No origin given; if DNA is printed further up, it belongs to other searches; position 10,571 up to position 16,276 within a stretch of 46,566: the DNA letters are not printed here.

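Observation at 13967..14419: Classical R-S-ExE ADP-ribosyltransferase domain inside the 1801-aa virion (ejection) protein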

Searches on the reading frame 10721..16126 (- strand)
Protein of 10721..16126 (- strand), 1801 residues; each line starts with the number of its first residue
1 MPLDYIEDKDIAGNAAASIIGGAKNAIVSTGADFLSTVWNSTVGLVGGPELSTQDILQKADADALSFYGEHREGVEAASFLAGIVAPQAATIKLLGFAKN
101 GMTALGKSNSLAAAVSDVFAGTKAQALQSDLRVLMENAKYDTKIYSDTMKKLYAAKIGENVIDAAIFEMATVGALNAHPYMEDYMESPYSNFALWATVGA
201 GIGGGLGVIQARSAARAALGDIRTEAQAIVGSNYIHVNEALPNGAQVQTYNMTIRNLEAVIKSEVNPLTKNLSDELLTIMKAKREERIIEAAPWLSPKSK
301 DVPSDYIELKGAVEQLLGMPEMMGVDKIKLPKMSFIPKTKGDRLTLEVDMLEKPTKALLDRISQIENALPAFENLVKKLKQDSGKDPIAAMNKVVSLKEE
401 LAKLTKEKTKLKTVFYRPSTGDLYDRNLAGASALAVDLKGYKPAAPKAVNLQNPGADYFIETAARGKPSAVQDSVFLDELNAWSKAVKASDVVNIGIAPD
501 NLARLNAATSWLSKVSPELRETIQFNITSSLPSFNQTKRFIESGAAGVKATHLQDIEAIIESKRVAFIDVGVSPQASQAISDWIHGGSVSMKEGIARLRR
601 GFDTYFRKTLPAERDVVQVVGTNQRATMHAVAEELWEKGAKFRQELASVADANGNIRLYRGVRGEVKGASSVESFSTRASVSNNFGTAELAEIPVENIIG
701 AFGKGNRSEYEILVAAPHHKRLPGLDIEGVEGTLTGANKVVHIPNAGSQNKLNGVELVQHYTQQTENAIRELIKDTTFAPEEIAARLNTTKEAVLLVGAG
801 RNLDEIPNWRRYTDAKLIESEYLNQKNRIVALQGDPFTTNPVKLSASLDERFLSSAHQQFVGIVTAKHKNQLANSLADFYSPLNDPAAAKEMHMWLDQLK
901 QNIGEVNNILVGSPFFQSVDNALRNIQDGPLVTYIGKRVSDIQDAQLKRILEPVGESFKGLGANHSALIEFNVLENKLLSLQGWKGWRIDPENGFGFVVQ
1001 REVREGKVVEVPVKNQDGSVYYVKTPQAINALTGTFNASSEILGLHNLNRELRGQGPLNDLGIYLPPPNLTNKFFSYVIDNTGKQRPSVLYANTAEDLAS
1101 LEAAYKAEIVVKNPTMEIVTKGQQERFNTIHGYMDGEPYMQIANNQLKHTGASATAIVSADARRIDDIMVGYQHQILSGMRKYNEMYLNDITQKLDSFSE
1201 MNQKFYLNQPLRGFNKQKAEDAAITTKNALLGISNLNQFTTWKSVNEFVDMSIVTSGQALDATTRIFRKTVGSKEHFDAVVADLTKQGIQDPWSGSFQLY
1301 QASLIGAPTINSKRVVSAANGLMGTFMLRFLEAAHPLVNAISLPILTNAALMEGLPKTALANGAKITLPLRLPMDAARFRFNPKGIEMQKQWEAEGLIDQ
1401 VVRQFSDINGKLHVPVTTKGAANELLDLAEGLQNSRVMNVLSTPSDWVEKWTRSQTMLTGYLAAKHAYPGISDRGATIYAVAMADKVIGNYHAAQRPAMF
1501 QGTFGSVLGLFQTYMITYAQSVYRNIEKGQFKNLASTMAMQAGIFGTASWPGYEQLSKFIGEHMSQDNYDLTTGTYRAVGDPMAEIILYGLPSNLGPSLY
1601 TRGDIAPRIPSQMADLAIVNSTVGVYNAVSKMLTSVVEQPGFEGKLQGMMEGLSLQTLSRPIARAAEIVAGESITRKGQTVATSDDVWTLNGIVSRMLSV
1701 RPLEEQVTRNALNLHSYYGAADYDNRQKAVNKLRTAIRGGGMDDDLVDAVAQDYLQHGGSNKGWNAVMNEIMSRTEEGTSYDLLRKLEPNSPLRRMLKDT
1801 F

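Call 6: search_protein_families(library=phrogs, proteins=[window:10721-16126:-], max_evalue=0.01)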
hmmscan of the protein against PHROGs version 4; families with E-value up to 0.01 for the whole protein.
window:10721-16126:- (1801 aa): 1 family
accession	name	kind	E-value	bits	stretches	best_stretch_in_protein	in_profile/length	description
phrog_16165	-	unknown function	7.9e-155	518.3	3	866-1799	934-1847/1849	-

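Call 7: search_protein_families(library=pfam, proteins=[window:10721-16126:-], max_evalue=10)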
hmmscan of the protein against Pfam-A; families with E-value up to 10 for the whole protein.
window:10721-16126:- (1801 aa): 0 families

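Call 8: search_protein_families(library=ncbifam, proteins=[window:10721-16126:-], max_evalue=10)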
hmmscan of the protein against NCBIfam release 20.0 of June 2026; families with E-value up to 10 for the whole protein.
window:10721-16126:- (1801 aa): 1 family
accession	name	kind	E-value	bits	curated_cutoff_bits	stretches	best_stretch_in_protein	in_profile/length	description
NF032893.0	tail-700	domain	5e-08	31.9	100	1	1429-1620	287-495/681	PLxRFG domain-containing protein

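Call 12: search_dna_similar(query=window:10721-16126:-, collection=phages, mode=protein, max_rows=30)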
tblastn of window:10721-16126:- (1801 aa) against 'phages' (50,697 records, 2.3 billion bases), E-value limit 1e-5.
Records with a match: 19; places in all: 19; records where one place covers at least 80% of the query: 18.
Best place of each record, by identity: <60% 19.
By first word of the organism name: Pseudomonas 16; Polaromonas 1; EBPR 1; Aeromonas 1.
By host as written in the record: Pseudomonas aeruginosa 12; - 3; Polaromonas sp. 1; Pseudomonas sp. 1; Psuedomonas aeruginosa 1; Aeromonas dhakensis 1.
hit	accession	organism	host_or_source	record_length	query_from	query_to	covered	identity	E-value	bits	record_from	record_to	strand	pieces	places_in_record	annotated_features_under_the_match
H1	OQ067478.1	Polaromonas phage Tiera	Polaromonas sp.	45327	38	1799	86%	30.5%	1e-162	637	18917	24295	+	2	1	putative structural protein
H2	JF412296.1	EBPR podovirus 3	-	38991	37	1797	88%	27.8%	1e-157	610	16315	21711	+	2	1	gp20: hypothetical protein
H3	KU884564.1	Pseudomonas phage PaMx43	Pseudomonas aeruginosa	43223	28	1793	84%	28.5%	1e-125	534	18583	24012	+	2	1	structural protein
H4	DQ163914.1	Pseudomonas phage 119X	-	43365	28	1793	84%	28.5%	5e-124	531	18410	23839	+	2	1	record has no annotation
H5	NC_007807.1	Pseudomonas phage 119X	Pseudomonas aeruginosa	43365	28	1793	84%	28.5%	5e-124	531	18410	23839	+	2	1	119X_gp25: hypothetical protein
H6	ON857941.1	Pseudomonas phage vB_PaeP_FBPa48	Pseudomonas sp.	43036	28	1793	84%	28.3%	1e-124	531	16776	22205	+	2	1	hypothetical protein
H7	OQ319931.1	Pseudomonas phage 20Aug470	Pseudomonas aeruginosa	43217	28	1793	84%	28.3%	3e-124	530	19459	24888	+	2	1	hypothetical protein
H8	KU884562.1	Pseudomonas phage PaMx35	Pseudomonas aeruginosa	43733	28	1793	84%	28.3%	3e-124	530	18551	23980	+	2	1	structural protein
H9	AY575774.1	Pseudomonas phage PaP2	-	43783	28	1793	84%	28.3%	3e-124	529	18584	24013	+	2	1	orf25: p25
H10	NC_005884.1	Pseudomonas phage PaP2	Pseudomonas aeruginosa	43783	28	1793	84%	28.3%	3e-124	529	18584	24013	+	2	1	hypothetical protein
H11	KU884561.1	Pseudomonas phage PaMx33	Pseudomonas aeruginosa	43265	28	1793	84%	28.2%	3e-124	530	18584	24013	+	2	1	structural protein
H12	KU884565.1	Pseudomonas phage PaMx46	Pseudomonas aeruginosa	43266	28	1793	84%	28.2%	3e-124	530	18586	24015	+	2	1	structural protein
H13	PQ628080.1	Pseudomonas phage Neko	Pseudomonas aeruginosa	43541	28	1793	84%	28.2%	5e-124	529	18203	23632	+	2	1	putative structural protein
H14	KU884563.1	Pseudomonas phage PaMx41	Pseudomonas aeruginosa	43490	28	1793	84%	28.2%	6e-124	529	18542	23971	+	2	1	structural protein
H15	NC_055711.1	Pseudomonas phage PaMx41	Pseudomonas aeruginosa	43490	28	1793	84%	28.2%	6e-124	529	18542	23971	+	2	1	structural protein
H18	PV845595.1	Pseudomonas phage Ph_15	Pseudomonas aeruginosa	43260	28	1793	84%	28.1%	1e-123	527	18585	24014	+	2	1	ejection protein peptidoglycan transglycosylase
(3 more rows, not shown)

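Call 13: get_annotated_region(hit=H1, flank=6000)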
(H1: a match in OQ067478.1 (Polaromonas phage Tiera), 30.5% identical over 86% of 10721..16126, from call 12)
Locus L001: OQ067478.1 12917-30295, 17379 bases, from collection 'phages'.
description: Polaromonas phage Tiera, complete genome.
organism: Polaromonas phage Tiera (NCBI taxid 3017787)
taxonomy: Viruses; Duplodnaviria; Heunggongvirae; Uroviricota; Caudoviricetes
host: Polaromonas sp.; source: freshwater; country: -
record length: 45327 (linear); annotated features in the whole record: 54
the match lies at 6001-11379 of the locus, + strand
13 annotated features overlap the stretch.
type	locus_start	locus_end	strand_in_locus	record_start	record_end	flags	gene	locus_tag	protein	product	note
CDS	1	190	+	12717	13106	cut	-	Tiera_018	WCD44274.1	hypothetical protein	-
CDS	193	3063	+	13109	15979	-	-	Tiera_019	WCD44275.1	putative structural protein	-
CDS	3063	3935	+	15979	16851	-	-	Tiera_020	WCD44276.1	putative structural protein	-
CDS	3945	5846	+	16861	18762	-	-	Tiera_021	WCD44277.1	hypothetical protein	-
CDS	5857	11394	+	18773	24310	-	-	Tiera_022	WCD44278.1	putative structural protein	-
CDS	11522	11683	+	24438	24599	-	-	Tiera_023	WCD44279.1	hypothetical protein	-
CDS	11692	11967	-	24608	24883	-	-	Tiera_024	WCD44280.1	hypothetical protein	-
CDS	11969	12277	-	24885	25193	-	-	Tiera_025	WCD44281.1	hypothetical protein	-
CDS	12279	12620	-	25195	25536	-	-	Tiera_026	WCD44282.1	hypothetical protein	-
CDS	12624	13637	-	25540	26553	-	-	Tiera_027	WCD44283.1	putative phosphohydrolase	-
CDS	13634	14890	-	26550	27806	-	-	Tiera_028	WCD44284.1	putative primase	-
CDS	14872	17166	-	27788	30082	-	-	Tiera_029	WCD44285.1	DNA polymerase I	-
CDS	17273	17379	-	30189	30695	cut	-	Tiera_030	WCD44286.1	hypothetical protein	-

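Call 14: get_annotated_region(hit=H2, flank=6000)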
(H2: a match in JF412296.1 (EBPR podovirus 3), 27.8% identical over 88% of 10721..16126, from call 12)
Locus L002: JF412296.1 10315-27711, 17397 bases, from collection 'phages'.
description: EBPR podovirus 3, partial sequence.
organism: EBPR podovirus 3 (NCBI taxid 1048517)
taxonomy: Viruses; Duplodnaviria; Heunggongvirae; Uroviricota; Caudoviricetes
host: -; source: -; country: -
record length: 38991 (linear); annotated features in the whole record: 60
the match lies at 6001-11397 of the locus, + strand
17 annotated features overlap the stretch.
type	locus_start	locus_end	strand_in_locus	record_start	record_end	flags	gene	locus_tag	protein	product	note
CDS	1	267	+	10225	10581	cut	gp14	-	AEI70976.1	hypothetical protein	EPV3_14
CDS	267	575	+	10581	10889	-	gp15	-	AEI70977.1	hypothetical protein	EPV3_15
CDS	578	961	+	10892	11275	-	gp16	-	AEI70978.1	hypothetical protein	EPV3_16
misc_feature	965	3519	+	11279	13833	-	gp17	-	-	-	similar to hypothetical protein; EPV3_17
misc_feature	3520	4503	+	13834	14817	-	gp18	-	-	-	similar to hypothetical protein; EPV3_18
CDS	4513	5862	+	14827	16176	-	gp19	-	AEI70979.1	hypothetical protein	EPV3_19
CDS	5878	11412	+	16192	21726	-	gp20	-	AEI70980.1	hypothetical protein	EPV3_20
CDS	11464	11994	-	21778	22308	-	gp21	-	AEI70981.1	endonuclease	-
CDS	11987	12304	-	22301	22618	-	gp22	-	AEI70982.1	hypothetical protein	EPV3_22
CDS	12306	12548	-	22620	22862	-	gp23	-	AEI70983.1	hypothetical protein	EPV3_23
CDS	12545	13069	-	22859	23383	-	gp24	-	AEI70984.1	deoxycytidine deaminase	-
CDS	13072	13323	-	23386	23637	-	gp25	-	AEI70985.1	hypothetical protein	EPV3_25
CDS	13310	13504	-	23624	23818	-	gp26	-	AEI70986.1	hypothetical protein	EPV3_26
CDS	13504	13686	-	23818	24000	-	gp27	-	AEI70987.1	hypothetical protein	EPV3_27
CDS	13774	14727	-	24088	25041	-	gp28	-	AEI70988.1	hypothetical protein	EPV3_28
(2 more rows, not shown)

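Call 15: get_annotated_region(hit=H18, flank=6000)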
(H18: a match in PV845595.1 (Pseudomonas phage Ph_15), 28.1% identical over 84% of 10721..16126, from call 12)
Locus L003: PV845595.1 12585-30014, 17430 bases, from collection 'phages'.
description: Pseudomonas phage Ph_15, complete genome.
organism: Pseudomonas phage Ph_15 (NCBI taxid 3446499)
taxonomy: Viruses
host: Pseudomonas aeruginosa; source: environmental sewage water; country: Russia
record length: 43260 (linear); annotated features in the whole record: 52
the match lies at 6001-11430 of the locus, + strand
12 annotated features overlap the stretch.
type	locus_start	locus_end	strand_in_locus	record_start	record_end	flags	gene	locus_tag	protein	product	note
CDS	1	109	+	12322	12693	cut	-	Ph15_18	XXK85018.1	hypothetical protein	-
CDS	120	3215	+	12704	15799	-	-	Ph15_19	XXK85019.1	virion structural protein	-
CDS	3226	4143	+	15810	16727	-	-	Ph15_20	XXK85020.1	portal protein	-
CDS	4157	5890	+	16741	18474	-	-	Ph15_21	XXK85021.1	virion structural protein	-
CDS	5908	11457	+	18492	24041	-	-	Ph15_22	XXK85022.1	ejection protein peptidoglycan transglycosylase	-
CDS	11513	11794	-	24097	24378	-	-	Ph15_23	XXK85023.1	hypothetical protein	-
CDS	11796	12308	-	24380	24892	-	-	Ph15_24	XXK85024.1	hypothetical protein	-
CDS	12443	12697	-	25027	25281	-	-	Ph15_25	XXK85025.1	hypothetical protein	-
CDS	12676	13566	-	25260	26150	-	-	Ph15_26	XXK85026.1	MazG-like pyrophosphatase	-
CDS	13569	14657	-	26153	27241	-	-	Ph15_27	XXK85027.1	putative primase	-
CDS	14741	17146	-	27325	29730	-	-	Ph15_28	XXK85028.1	putative DNA polymerase I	-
CDS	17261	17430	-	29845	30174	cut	-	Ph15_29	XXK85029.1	hypothetical protein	-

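Call 17: find_homologous_proteins(query=window:10724-16126:-)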
Query window:10724-16126:- (1801 aa): 14 proteins with E <= 0.001 among 8000 candidates.
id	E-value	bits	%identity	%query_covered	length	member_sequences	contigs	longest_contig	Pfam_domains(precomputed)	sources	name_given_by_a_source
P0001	0.0e+0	4025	100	100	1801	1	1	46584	-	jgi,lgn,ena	-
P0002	0.0e+0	2782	70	100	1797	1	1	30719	-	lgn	-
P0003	0.0e+0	2720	69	100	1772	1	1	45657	-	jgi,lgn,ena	-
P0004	0.0e+0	2718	68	100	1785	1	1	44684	-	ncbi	-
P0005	0.0e+0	2704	68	100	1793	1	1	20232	-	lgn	-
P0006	0.0e+0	1799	49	100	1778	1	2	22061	-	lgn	-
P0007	0.0e+0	1704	47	100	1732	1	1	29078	-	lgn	-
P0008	0.0e+0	1562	44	100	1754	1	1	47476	-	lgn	-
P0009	0.0e+0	1508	48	86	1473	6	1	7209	-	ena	-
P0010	0.0e+0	1152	37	100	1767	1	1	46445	-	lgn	-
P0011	6.7e-192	659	29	99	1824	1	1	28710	-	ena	-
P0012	1.3e-145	505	28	64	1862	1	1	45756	-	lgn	-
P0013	3.1e-140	487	29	64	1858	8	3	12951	-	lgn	-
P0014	4.9e-16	76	29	18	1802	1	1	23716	-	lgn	-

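Call 49: find_encoding_contigs(protein=P0001, flank=1000, max_places=3)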
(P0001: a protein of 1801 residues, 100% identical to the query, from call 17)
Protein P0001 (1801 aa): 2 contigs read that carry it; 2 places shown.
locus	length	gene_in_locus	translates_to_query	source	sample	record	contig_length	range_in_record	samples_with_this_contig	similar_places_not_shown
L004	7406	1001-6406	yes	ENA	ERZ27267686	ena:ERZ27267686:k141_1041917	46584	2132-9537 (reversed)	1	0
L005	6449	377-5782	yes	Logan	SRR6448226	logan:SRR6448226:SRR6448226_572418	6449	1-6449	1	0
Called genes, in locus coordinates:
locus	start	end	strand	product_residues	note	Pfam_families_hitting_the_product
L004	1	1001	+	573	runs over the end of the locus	-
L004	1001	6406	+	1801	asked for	-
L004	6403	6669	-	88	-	-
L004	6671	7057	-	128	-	-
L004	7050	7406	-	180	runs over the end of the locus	-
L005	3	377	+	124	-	?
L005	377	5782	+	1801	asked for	-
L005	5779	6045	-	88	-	-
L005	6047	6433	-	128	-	-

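Call 86: search_protein_families(library=pfam, proteins=[P0014], max_evalue=0.001)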
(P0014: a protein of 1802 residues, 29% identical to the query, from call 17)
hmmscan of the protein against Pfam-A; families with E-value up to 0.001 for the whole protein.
P0014 (1802 aa): 0 families
